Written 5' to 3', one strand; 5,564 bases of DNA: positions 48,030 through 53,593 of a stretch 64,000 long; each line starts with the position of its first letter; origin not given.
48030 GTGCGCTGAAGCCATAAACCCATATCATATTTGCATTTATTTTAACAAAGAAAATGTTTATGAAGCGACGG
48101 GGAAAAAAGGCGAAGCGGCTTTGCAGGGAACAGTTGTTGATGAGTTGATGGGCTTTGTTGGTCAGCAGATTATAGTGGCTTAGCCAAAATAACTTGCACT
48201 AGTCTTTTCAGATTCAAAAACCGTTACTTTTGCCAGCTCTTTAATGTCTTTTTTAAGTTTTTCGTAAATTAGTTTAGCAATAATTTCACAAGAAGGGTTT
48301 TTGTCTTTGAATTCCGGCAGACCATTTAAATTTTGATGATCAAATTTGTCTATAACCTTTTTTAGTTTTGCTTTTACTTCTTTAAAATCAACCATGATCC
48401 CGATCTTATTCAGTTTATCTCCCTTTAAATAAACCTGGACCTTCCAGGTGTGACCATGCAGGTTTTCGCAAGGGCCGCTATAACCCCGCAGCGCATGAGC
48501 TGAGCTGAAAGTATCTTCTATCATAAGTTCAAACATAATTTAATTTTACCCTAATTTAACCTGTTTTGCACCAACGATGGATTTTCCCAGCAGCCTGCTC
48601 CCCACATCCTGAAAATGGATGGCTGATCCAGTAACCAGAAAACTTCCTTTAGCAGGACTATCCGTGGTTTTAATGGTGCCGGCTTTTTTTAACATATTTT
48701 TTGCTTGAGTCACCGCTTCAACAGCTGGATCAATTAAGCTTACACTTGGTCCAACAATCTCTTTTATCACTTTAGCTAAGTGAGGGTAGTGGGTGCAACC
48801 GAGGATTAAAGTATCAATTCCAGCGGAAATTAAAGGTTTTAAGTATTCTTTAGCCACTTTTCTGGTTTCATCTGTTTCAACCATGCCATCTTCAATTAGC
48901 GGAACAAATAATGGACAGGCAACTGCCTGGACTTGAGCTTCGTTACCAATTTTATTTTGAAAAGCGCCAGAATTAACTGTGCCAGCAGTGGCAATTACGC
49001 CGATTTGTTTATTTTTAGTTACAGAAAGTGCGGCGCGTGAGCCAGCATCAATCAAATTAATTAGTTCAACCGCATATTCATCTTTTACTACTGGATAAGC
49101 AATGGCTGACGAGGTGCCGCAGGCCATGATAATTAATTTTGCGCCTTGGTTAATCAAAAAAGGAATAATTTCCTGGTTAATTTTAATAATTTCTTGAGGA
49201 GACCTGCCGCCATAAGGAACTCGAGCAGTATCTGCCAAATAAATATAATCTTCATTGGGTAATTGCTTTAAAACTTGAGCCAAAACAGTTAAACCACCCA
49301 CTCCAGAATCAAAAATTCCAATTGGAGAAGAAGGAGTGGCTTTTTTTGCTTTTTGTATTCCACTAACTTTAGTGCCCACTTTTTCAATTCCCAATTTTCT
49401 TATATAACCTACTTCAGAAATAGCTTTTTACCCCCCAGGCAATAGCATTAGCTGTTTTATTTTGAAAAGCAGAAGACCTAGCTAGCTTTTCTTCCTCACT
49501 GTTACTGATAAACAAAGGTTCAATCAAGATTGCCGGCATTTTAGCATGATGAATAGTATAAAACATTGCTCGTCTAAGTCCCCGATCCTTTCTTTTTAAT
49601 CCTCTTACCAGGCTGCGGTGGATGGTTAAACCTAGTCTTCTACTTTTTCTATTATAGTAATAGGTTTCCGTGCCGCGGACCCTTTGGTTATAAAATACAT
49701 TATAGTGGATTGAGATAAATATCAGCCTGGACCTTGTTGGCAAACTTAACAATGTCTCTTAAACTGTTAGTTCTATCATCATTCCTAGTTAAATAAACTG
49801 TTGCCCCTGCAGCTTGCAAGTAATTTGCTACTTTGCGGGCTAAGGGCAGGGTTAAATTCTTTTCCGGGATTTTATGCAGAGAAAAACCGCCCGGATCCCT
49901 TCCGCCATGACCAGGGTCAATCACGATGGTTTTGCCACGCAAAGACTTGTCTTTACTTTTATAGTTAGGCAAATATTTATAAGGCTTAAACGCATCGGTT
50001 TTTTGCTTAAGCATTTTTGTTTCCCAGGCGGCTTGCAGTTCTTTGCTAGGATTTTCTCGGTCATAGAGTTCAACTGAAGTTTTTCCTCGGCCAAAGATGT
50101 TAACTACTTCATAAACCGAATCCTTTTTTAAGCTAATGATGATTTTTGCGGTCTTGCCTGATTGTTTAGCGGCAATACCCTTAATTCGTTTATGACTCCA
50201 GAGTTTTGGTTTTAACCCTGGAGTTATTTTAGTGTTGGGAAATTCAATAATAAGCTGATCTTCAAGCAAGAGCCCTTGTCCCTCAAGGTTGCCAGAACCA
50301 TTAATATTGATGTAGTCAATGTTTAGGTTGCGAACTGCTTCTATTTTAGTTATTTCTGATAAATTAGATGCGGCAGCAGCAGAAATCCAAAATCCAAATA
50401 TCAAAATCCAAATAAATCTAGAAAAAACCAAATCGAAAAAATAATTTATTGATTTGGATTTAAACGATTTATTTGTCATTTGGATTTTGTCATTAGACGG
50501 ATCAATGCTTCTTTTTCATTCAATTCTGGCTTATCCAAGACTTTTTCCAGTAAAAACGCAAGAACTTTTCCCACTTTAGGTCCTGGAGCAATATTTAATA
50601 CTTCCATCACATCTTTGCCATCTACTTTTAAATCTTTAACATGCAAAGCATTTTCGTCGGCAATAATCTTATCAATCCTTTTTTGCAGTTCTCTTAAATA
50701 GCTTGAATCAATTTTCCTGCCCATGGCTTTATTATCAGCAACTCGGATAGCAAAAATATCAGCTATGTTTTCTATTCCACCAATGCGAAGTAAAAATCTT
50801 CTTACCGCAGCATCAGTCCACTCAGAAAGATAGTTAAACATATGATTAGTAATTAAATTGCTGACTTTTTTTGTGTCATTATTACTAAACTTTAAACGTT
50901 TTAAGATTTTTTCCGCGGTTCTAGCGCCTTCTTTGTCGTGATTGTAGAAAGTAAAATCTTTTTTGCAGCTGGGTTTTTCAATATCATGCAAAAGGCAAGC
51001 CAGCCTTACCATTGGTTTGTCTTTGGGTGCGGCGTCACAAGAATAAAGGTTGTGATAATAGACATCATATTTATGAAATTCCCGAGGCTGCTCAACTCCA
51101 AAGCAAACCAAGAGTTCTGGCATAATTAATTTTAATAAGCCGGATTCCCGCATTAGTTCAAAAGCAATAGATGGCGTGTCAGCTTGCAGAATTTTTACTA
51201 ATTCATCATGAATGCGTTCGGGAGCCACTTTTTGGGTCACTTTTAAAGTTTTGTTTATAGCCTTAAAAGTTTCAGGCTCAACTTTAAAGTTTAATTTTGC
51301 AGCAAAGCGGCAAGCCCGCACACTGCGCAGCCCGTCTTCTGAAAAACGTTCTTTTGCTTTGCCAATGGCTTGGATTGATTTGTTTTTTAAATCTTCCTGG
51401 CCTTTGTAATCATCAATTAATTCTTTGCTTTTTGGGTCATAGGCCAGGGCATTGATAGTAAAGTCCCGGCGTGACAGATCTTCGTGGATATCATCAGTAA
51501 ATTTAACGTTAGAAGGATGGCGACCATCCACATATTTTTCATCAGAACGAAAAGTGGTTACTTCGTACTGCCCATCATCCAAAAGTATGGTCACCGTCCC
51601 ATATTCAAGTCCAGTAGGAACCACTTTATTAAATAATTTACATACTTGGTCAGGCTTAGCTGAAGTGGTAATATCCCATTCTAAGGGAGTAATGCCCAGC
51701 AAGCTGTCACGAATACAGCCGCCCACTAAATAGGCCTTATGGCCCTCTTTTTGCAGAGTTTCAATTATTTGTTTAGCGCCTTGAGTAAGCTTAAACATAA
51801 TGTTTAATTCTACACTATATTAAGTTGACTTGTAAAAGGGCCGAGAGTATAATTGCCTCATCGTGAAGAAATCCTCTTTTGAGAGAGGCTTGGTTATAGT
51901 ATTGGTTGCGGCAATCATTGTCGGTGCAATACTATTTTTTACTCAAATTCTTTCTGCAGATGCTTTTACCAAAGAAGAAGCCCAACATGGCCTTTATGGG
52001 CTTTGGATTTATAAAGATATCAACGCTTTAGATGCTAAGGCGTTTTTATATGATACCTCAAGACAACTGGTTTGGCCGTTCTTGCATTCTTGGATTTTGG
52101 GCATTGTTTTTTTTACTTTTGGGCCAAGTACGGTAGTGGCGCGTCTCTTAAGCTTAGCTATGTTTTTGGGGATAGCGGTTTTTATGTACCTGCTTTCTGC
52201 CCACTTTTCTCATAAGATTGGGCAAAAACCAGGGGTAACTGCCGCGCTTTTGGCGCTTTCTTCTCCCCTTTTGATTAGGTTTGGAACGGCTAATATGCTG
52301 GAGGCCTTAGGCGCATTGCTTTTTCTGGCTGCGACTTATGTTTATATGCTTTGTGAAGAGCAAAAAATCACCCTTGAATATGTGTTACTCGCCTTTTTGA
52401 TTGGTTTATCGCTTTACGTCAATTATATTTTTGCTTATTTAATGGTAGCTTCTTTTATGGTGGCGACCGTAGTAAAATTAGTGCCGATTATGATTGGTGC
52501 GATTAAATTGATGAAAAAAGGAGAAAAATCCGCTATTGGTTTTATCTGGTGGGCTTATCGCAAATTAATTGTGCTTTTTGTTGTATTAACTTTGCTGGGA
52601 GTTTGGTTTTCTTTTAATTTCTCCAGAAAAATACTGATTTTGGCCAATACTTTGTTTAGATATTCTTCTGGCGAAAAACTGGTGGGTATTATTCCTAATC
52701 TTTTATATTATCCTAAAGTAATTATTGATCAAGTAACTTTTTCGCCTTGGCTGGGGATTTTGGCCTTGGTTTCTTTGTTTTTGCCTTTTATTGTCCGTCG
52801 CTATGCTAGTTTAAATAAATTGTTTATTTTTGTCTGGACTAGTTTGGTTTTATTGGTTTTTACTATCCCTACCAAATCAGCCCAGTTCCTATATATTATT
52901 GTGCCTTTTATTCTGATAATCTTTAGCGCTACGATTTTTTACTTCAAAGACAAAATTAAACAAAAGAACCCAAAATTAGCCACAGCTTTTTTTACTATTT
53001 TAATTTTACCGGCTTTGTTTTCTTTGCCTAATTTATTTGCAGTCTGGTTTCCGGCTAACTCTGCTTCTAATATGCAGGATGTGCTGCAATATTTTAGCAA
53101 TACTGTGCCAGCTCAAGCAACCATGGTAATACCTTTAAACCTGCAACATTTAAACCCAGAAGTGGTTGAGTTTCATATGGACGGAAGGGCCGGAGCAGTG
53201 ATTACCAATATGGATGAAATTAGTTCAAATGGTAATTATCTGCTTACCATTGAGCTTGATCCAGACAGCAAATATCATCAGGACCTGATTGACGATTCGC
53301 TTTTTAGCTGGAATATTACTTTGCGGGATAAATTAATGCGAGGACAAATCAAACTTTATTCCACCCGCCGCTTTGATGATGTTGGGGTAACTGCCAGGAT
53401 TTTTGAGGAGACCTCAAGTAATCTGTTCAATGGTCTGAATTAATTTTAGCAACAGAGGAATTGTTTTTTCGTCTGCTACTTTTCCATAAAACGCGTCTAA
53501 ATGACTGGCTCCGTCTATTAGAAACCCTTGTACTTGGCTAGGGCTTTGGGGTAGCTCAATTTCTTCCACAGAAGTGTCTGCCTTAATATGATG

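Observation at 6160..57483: Eleven copies of a fixed-geometry promoter-like motif mark a dispersed set of almost entirely orphan genes, a candidate alternative-sigma regulon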

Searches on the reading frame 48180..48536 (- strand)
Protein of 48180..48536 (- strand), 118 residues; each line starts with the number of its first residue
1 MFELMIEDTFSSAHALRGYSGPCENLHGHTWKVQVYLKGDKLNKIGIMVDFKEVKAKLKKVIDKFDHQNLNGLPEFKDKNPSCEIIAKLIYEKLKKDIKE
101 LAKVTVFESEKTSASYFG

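Call 103: search_protein_families(library=pfam, max_evalue=0.001, proteins=[window:48180-48536:-])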
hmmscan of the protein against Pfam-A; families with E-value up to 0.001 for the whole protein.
window:48180-48536:- (118 aa): 1 family
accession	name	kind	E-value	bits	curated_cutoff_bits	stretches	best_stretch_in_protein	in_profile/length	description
PF01242.24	PTPS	-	1.6e-38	131.8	22.4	1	4-117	2-119/121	6-pyruvoyl tetrahydropterin synthase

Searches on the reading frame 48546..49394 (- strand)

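Call 103: search_protein_families(library=pfam, max_evalue=0.001, proteins=[window:48546-49394:-])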
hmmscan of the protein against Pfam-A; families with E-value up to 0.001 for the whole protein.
window:48546-49394:- (282 aa): 1 family
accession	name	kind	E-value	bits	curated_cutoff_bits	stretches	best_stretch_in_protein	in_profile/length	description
PF01177.27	Asp_Glu_race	-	5.7e-21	75.7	31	1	43-231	21-211/211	Asp/Glu/Hydantoin racemase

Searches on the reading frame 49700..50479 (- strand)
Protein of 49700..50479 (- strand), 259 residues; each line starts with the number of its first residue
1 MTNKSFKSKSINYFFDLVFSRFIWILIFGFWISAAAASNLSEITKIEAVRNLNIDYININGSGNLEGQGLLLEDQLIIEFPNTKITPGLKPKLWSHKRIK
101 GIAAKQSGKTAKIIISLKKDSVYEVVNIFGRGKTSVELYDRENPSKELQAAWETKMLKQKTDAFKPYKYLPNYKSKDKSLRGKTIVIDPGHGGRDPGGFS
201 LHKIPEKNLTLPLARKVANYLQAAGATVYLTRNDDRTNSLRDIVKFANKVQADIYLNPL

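Call 103: search_protein_families(library=pfam, max_evalue=0.001, proteins=[window:49700-50479:-])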
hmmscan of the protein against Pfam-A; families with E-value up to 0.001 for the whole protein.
window:49700-50479:- (259 aa): 1 family
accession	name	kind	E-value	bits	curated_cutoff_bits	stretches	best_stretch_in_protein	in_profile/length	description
PF01520.23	Amidase_3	-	1.6e-20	74.3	27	1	185-256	1-72/174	N-acetylmuramoyl-L-alanine amidase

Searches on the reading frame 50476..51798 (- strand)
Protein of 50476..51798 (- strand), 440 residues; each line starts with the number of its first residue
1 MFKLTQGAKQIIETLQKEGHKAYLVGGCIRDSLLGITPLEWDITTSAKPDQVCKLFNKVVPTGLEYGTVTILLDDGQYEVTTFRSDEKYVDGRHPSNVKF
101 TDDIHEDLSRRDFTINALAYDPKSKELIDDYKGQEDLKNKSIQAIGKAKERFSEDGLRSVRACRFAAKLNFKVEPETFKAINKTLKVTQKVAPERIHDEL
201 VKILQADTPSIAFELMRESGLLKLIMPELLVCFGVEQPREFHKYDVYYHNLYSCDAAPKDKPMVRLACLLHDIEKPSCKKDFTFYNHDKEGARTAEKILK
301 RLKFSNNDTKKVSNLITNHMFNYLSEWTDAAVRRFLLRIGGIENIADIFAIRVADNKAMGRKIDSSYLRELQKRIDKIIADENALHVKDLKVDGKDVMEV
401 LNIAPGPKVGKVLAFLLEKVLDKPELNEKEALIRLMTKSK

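Call 30: find_related_loci(query=A2, collection=genome_contigs, flank=10000)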
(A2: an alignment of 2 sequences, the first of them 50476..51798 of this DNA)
Query A2 (440 aa) in genome_contigs; peptide patterns used: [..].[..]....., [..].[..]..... (x = any residue, [..] = any of these).
105 stretches matched a pattern; 2 encode a relative of the query (tblastn E <= 1e-3); 2 distinct loci.
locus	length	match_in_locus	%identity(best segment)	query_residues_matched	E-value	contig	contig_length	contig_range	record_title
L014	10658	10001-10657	71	1-219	8e-107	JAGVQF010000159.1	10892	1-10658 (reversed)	MAG: Candidatus Saganbacteria bacterium isolate DeMMO3_43 c_000000022416, whole genome shotgun sequence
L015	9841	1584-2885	63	1-435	0e+0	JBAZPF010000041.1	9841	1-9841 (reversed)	MAG: Candidatus Margulisiibacteriota bacterium isolate SO_2017_SWC_23 scaffold_5938_c1_LP-4_2017, whole genome shotgun s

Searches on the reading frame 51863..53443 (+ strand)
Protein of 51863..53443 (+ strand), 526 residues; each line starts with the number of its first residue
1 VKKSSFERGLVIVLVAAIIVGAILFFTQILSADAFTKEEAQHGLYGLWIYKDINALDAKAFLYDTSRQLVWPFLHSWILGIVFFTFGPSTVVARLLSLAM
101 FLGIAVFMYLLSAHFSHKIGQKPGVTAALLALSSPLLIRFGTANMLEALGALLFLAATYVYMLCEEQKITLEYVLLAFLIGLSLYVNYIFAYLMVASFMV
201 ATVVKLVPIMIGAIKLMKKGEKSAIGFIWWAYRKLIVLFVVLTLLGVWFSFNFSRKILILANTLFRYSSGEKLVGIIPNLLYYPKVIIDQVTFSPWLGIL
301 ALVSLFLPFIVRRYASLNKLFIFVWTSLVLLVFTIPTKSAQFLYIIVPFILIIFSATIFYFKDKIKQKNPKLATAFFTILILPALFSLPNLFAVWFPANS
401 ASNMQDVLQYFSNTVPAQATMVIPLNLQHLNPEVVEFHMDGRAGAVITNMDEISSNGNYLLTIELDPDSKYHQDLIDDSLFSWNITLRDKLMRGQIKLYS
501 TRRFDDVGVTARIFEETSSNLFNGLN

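Call 7: search_protein_families(library=pfam, proteins=[window:51863-53443:+], max_evalue=0.01)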
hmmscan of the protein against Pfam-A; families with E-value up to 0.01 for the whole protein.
window:51863-53443:+ (526 aa): 1 family
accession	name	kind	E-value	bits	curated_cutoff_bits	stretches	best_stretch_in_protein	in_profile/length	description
PF13231.12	PMT_2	-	1.8e-06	28.7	26.1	1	72-201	3-129/160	Dolichyl-phosphate-mannose-protein mannosyltransferase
